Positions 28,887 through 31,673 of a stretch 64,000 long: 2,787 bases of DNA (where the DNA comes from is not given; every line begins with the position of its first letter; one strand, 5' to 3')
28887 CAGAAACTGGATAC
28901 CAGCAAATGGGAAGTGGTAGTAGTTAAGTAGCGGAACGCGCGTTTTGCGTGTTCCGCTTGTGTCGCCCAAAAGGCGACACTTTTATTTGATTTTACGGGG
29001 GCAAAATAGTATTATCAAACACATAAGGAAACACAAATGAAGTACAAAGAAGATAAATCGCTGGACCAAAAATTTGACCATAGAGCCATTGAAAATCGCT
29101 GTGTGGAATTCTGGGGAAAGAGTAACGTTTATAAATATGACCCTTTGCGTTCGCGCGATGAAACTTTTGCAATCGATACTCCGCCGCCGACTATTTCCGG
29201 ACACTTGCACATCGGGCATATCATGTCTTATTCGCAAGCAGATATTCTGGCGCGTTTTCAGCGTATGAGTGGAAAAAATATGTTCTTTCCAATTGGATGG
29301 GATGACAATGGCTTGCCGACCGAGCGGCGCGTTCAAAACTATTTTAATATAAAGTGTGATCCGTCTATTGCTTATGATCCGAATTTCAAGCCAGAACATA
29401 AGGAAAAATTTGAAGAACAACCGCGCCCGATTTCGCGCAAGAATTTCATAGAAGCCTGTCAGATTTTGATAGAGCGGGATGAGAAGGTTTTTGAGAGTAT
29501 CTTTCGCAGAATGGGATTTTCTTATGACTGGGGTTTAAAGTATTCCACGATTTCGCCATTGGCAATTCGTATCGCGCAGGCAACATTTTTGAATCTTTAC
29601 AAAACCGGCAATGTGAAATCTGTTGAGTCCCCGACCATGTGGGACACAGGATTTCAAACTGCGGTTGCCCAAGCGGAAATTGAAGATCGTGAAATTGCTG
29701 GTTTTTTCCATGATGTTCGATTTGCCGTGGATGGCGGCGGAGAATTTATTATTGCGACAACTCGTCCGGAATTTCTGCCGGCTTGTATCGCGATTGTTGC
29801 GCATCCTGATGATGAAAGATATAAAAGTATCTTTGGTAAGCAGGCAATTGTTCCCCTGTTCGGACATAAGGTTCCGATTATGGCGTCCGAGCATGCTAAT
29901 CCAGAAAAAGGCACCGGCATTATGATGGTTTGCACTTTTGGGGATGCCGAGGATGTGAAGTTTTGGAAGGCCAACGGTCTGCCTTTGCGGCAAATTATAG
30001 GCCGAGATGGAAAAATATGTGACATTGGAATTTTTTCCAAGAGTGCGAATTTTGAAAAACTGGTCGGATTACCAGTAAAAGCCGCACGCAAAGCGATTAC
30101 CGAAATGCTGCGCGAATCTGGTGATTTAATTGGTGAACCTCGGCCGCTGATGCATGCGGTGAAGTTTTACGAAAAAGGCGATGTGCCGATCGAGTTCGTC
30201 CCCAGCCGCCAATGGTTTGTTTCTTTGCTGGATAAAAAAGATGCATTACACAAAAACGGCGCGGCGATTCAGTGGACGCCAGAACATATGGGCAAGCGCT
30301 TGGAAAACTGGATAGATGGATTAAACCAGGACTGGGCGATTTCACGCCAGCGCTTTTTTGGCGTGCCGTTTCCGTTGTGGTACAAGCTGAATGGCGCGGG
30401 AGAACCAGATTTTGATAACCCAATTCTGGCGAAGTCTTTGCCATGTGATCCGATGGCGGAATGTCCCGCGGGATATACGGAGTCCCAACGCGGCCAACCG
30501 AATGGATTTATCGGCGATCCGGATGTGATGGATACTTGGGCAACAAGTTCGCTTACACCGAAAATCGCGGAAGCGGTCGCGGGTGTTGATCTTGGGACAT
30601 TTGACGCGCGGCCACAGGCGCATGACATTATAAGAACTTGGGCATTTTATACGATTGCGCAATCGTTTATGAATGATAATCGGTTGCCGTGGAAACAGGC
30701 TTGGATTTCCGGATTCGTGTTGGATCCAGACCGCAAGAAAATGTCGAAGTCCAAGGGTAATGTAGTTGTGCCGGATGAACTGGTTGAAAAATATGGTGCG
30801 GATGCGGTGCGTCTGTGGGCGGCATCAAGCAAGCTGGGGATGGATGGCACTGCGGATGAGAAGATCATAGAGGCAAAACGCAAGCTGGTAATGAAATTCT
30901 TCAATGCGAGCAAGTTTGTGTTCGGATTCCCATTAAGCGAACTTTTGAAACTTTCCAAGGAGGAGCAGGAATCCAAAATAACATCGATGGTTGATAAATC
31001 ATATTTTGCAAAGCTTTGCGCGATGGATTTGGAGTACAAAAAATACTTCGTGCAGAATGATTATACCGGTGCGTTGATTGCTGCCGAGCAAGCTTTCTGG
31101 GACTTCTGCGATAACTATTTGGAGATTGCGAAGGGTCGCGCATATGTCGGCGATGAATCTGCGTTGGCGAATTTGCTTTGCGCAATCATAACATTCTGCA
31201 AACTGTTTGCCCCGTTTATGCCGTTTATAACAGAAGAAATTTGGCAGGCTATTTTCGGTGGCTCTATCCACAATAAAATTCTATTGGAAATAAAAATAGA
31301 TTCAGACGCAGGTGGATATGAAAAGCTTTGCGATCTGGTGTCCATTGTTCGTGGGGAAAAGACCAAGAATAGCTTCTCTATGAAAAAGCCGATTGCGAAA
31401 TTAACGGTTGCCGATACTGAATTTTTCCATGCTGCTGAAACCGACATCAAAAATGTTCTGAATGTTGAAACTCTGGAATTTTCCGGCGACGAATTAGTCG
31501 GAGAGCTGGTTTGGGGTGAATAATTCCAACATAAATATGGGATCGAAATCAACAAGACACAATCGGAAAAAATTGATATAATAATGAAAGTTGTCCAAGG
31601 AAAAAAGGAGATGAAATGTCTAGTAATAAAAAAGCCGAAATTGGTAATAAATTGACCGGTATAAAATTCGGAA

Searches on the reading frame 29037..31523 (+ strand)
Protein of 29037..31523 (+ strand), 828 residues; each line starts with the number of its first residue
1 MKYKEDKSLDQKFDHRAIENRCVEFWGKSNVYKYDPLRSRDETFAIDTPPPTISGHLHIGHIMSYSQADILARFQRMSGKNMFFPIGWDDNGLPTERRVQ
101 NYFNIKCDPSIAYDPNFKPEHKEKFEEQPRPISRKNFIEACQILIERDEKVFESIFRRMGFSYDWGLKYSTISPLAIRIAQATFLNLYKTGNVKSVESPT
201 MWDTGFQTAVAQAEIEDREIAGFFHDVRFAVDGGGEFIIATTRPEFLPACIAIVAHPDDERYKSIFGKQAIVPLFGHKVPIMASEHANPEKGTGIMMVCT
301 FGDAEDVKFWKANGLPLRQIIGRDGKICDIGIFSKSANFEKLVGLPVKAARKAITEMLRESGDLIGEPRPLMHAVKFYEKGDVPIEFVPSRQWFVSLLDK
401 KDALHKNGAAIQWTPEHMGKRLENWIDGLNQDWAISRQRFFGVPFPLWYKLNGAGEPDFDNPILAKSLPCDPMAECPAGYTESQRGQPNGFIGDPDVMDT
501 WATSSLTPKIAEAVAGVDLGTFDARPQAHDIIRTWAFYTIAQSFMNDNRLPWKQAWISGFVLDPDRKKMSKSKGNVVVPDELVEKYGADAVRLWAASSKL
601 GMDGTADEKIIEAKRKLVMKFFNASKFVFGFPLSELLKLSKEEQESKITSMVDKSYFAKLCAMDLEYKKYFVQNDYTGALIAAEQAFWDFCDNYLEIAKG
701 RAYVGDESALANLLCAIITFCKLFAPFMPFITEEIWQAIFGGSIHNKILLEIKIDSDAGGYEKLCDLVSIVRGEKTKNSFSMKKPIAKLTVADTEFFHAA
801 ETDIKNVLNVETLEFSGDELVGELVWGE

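Call 46: search_protein_families(library=ncbifam, proteins=[window:29037-31523:+], max_evalue=0.00001)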
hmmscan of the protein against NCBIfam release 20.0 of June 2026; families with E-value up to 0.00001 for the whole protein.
window:29037-31523:+ (828 aa): 18 families
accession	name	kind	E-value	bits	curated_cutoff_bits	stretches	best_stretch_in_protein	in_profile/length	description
NF000540.1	alt_ValS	exception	2.6e-298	991.6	900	1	17-812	8-825/827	valine--tRNA ligase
NF009687.0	PRK13208.1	equivalog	2.6e-286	952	738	1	6-817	3-790/801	valine--tRNA ligase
TIGR00422.1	valS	equivalog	4.2e-166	554.4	612.1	1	11-815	3-786/863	valine--tRNA ligase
NF004349.1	PRK05729.1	equivalog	5.4e-129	431.8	704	1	11-815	2-769/860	valine--tRNA ligase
TIGR00392.1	ileS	equivalog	5.4e-89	299.5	621.4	2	280-745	312-799/861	isoleucine--tRNA ligase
NF011492.0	PRK14900.1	equivalog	1.8e-78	264.5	1783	1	5-739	5-707/1044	valine--tRNA ligase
TIGR00396.1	leuS_bact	equivalog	3.1e-50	171.2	548.4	3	14-97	2-84/843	leucine--tRNA ligase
NF008957.0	PRK12300.1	subfamily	5.1e-47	160.4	677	2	13-260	4-241/946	leucine--tRNA ligase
NF040702.1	ileS_w_GNAT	exception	3.7e-44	150.7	1999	2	273-741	486-958/1100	isoleucine--tRNA ligase, N-acetyltransferase domain-containing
TIGR00395.1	leuS_arch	equivalog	4.7e-40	137.4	648.5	2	17-259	2-234/938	leucine--tRNA ligase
NF000257.1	MupA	exception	1.2e-38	132.5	1900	3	529-792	546-818/1024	mupirocin-resistant isoleucine--tRNA ligase MupA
NF000258.1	MupB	exception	2.5e-37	128.3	1900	2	284-812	301-845/1033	mupirocin-resistant isoleucine--tRNA ligase MupB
TIGR00398.1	metG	equivalog_domain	1.3e-25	90.2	336.35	2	46-99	3-56/530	methionine--tRNA ligase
NF001100.0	PRK00133.1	equivalog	2.3e-18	66.1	587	1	52-99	15-62/676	methionine--tRNA ligase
NF008900.0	PRK12267.1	equivalog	5.4e-17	61.5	598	2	529-609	262-341/648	methionine--tRNA ligase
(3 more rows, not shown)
